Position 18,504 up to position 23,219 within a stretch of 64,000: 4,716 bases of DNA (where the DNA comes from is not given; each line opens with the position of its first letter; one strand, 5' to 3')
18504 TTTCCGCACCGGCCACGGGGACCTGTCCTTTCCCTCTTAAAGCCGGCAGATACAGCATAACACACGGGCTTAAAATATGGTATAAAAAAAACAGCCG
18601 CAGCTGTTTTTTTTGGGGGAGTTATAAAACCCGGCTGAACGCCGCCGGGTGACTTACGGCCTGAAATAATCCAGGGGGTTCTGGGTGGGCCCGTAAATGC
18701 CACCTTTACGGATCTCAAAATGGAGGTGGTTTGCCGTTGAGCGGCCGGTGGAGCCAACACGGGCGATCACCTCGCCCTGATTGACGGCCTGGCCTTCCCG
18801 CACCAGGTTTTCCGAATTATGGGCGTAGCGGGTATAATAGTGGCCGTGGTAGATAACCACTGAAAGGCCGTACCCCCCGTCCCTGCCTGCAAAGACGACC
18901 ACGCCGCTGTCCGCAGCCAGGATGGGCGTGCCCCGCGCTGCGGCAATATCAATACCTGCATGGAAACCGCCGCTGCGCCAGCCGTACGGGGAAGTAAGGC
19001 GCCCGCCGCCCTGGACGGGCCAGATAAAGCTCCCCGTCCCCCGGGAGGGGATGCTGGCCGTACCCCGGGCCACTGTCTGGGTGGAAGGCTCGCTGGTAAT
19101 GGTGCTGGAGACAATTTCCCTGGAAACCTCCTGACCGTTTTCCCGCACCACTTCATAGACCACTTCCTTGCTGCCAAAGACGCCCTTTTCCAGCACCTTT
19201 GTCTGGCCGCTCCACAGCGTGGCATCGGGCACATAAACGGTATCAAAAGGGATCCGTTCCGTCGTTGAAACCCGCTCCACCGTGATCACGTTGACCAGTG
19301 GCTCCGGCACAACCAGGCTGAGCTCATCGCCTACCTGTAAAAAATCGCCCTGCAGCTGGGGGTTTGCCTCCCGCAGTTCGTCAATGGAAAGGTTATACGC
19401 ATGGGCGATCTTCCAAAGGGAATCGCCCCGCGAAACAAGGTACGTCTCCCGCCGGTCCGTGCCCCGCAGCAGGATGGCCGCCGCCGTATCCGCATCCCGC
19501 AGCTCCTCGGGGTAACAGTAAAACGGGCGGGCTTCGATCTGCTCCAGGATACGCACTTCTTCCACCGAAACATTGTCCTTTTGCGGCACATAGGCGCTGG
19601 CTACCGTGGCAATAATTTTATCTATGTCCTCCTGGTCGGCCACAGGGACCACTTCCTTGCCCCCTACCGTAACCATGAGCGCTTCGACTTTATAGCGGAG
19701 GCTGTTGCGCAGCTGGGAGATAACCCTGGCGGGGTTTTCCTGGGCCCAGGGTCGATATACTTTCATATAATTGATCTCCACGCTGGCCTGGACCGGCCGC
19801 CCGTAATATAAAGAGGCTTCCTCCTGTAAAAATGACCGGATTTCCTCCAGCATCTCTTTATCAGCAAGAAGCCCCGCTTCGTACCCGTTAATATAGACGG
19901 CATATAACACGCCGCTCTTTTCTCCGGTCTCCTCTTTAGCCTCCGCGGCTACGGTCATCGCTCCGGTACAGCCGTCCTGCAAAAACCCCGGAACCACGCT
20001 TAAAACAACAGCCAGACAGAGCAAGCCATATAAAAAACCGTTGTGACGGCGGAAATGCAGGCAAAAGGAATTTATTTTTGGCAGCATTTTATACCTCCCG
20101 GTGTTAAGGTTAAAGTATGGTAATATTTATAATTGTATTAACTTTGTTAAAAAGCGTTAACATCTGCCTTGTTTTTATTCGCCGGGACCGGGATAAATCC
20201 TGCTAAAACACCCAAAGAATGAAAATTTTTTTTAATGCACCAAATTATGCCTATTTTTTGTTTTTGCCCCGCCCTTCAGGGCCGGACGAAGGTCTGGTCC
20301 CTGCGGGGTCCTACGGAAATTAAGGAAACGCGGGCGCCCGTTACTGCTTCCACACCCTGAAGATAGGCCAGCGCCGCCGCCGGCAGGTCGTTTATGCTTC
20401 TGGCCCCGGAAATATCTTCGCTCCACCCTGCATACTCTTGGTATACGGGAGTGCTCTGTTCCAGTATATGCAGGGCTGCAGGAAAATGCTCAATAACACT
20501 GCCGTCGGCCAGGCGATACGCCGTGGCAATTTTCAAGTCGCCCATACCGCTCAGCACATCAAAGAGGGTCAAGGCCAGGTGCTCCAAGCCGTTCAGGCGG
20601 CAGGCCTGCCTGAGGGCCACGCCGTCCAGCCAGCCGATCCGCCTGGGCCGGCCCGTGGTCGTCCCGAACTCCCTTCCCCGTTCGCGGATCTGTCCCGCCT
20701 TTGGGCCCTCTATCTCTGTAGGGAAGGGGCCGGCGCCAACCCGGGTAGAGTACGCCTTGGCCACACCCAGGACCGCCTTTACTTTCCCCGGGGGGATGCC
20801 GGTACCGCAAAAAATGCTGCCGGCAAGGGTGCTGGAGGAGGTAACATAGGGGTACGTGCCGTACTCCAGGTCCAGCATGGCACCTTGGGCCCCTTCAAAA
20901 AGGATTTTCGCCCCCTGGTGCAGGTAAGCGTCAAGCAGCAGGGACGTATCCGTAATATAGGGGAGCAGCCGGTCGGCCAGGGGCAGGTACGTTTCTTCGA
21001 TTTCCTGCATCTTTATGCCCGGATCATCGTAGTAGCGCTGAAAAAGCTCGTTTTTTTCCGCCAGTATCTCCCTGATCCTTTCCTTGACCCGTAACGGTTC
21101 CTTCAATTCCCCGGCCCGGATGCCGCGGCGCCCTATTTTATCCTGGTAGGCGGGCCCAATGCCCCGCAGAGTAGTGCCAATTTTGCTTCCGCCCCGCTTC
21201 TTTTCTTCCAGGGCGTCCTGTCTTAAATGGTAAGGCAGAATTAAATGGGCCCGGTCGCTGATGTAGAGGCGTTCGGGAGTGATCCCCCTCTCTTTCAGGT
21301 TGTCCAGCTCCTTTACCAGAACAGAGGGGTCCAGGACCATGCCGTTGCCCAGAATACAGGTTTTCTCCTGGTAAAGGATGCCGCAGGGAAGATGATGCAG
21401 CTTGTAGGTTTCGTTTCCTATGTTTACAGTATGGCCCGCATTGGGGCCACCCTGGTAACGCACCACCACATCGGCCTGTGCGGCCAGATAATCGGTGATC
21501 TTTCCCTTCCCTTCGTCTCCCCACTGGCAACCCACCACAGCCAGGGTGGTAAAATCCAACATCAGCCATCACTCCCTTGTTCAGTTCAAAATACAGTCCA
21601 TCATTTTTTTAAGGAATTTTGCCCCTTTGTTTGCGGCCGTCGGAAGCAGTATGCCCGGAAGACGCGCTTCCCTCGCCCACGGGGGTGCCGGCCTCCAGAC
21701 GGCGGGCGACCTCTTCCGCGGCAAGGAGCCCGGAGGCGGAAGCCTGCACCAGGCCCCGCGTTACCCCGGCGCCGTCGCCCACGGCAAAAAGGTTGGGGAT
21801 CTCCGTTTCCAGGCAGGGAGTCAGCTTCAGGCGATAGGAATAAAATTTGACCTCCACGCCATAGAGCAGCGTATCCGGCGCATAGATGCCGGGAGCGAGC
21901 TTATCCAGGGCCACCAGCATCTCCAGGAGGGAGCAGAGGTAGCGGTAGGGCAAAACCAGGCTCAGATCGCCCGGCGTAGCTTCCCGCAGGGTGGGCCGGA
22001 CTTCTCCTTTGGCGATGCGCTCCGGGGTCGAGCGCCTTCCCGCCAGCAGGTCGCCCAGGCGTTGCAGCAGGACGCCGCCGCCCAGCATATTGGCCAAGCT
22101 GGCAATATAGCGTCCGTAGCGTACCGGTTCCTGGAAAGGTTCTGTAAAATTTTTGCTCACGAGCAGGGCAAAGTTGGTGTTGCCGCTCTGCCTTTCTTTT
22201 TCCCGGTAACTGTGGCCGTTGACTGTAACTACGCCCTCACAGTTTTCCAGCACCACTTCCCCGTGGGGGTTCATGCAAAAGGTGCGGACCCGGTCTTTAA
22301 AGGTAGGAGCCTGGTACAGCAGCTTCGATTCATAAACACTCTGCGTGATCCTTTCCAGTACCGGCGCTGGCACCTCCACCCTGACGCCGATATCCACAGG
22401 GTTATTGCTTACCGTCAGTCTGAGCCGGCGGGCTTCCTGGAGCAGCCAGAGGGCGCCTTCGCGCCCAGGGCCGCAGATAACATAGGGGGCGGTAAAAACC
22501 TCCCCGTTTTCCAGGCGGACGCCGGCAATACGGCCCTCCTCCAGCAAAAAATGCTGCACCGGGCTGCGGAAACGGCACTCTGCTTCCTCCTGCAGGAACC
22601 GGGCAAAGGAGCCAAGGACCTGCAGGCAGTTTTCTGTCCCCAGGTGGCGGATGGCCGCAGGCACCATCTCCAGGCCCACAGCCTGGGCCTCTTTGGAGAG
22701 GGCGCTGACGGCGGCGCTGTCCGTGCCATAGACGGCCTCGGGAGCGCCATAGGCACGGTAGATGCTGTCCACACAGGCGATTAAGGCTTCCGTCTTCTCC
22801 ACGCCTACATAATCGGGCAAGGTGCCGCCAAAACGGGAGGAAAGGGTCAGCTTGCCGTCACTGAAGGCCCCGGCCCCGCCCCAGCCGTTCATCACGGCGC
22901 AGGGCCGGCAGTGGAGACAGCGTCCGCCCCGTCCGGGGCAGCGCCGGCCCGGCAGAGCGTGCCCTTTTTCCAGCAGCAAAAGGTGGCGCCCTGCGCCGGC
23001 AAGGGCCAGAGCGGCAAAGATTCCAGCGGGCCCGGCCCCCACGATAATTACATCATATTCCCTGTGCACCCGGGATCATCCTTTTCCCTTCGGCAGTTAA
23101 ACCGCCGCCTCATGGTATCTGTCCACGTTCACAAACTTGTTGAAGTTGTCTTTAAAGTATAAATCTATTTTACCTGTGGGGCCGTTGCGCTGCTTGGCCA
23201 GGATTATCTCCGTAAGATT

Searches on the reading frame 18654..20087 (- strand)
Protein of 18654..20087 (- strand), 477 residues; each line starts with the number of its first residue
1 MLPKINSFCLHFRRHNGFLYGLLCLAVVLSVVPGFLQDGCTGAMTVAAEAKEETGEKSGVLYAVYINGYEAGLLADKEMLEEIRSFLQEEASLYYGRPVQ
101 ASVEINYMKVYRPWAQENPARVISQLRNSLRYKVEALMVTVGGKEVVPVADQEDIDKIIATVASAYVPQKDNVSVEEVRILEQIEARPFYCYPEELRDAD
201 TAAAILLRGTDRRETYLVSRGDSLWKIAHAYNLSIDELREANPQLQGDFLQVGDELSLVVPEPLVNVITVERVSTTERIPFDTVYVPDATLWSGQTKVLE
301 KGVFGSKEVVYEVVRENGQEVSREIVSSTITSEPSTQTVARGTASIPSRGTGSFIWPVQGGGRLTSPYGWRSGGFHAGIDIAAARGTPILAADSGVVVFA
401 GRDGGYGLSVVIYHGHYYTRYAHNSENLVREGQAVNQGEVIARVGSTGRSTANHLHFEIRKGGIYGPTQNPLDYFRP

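Call 5: search_protein_families(library=ncbifam, proteins=[window:18654-20087:-])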
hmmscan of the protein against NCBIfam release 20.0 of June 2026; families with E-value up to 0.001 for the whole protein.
window:18654-20087:- (477 aa): 20 families
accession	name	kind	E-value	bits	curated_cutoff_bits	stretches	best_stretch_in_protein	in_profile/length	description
NF040883.1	amid_act_ActS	equivalog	6.8e-31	107.4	375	1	327-460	90-221/242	amidase activator ActS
NF041208.1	celldiv_DipM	equivalog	2.9e-28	99.2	740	2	346-463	289-408/419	cell division endopeptidase DipM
NF008123.1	PRK10871.1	equivalog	8e-28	97.9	311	1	209-474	100-361/365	murein hydrolase activator NlpD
NF050804.1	CellDivDipMCaul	equivalog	2.9e-26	92.5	900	1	213-468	358-618/634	cell division endopeptidase DipM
NF052336.1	PdgHdaseHSB100310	equivalog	6.6e-26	91.4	500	1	347-463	28-145/316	peptidoglycan hydrolase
NF008652.0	PRK11649.1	equivalog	3.3e-23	82.1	341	1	376-459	313-397/439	murein DD-endopeptidase MepM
NF052530.1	Heli_ShapePgp3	exception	8.5e-21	74.3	300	1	373-463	164-255/270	peptidoglycan metallopeptidase Pgp3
NF052529.1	PG_M23_Pgp6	exception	2.5e-19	69.3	600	1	372-463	331-423/452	peptidoglycan metallopeptidase Pgp6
NF053825.1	PdgNdpepShyA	equivalog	2.2e-17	62.9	700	1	376-459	296-380/425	peptidoglycan DD-endopeptidase ShyA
NF053824.1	PdgNdpepShyC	equivalog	2.6e-16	59.5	700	1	376-464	296-385/429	peptidoglycan DD-endopeptidase ShyC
NF008644.1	PRK11637.1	equivalog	1.6e-15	57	270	1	337-463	249-374/385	murein hydrolase activator EnvC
NF053738.1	S2SprSpoIIQBc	equivalog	2.1e-12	47.2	250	1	377-475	123-223/232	stage II sporulation protein SpoIIQ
TIGR02899.1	spore_safA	subfamily_domain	5.9e-09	35.7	67.85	1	218-246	1-29/44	SafA/ExsA family spore coat assembly protein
NF047755.1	LIC_10271_M23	exception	5.3e-08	32.9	180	0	352-443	93-185/207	LIC_10271 family cell wall hydrolase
NF004974.0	PRK06347.1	equivalog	9e-06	25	701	1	214-256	331-372/592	1,4-beta-N-acetylmuramoylhydrolase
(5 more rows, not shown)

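Call 7: search_protein_families(library=pfam, proteins=[window:18654-20087:-])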
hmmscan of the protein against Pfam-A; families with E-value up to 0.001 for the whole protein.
window:18654-20087:- (477 aa): 3 families
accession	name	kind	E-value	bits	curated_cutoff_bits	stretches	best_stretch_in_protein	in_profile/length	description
PF01551.29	Peptidase_M23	-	9.8e-33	112.7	28.7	1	375-463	2-91/96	Peptidase family M23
PF07501.17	G5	-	7e-24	84.3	23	1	271-343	2-74/75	G5 domain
PF01476.26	LysM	-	2.4e-11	43.8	20.9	1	216-257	1-41/43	LysM domain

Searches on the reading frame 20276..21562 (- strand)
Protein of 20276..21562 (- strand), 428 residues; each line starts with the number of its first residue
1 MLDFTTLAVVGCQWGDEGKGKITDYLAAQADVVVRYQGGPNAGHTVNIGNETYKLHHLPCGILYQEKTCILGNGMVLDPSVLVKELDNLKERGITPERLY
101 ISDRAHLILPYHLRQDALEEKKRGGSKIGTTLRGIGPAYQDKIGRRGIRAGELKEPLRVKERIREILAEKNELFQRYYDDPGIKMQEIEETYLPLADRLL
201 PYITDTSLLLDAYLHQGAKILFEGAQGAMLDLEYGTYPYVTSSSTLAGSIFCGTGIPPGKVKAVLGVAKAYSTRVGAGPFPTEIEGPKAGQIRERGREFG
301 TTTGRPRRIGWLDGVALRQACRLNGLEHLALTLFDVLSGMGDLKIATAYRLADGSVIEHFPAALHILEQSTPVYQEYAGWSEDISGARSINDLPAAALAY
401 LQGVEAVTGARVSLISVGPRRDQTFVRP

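Call 5: search_protein_families(library=ncbifam, proteins=[window:20276-21562:-])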
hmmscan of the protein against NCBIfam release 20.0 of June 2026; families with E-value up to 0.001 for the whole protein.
window:20276-21562:- (428 aa): 6 families
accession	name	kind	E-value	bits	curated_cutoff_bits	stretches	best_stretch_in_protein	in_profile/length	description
NF002223.0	PRK01117.1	equivalog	4.5e-172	572.7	402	1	7-426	4-423/430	adenylosuccinate synthase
TIGR00184.1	purA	equivalog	2e-157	524.4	395.55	1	9-425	2-418/425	adenylosuccinate synthase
NF010355.0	PRK13783.1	equivalog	1.3e-109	367.1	445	1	7-423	3-400/404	adenylosuccinate synthase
NF010357.0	PRK13785.1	equivalog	2.1e-108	362.9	700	1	6-426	2-449/455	adenylosuccinate synthase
NF003295.0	PRK04293.1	equivalog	1.8e-74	250.7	368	2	198-338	148-286/337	adenylosuccinate synthetase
NF038379.2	amino_Aden_PurZ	exception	3e-40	138.3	300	1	8-324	3-292/293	succino-amino-deoxyadenylate synthase PurZ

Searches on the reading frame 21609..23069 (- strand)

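Call 5: search_protein_families(library=ncbifam, proteins=[window:21609-23069:-])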
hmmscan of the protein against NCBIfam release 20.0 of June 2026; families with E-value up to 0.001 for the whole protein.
window:21609-23069:- (486 aa): 33 families (the best 25 are shown)
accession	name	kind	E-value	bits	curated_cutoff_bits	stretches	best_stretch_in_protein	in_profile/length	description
TIGR02032.1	GG-red-SF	subfamily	5.7e-09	36.1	158.8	1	5-39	1-35/297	geranylgeranyl reductase family protein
TIGR01292.1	TRX_reduct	equivalog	3.4e-07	29.4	343.45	0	5-36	1-32/300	thioredoxin-disulfide reductase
NF003585.0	PRK05249.1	equivalog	4.3e-07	28.9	465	1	3-41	5-43/464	Si-specific NAD(P)(+) transhydrogenase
TIGR01350.1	lipoamide_DH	equivalog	6e-07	28.5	408.8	1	4-39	1-35/461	dihydrolipoyl dehydrogenase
NF045637.1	carotdesatCrtDProt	equivalog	9.7e-07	27.7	580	0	7-41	1-35/485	1-hydroxycarotenoid 3,4-desaturase CrtD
NF005691.0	PRK07494.1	equivalog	1.8e-06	26.8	459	1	3-38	7-42/404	UbiH/UbiF family hydroxylase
NF009478.0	PRK12844.1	equivalog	2.9e-06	25.9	789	1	3-42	7-46/559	3-ketosteroid-delta-1-dehydrogenase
TIGR02730.1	carot_isom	equivalog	9.3e-06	24.7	586.9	0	5-41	1-36/493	carotenoid isomerase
NF053717.1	VnlPnlRedVprA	equivalog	1.6e-05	24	600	1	3-41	5-43/481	vinyl phenol reductase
NF006593.0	PRK09126.1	equivalog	3.6e-05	22.8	420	1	2-35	2-35/393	5-demethoxyubiquinol-8 5-hydroxylase UbiM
NF041385.1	Dggglyphlred_Halo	equivalog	3.8e-05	22.4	700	0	1-35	1-35/405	digeranylgeranylglycerophospholipid reductase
TIGR00275.1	TIGR00275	subfamily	4.5e-05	22.5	183.8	1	7-39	1-33/401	aminoacetone oxidase family FAD-binding enzyme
TIGR00136.1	mnmG_gidA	equivalog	4.8e-05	21.9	524.85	0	5-34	1-30/616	tRNA uridine-5-carboxymethylaminomethyl(34) synthesis enzyme MnmG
NF003726.0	PRK05329.2-5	equivalog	5.6e-05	22.1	354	1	5-38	2-35/415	glycerol-3-phosphate dehydrogenase subunit GlpB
NF004943.0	PRK06292.2-1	equivalog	6.4e-05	21.9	432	0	3-41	2-40/456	dihydrolipoyl dehydrogenase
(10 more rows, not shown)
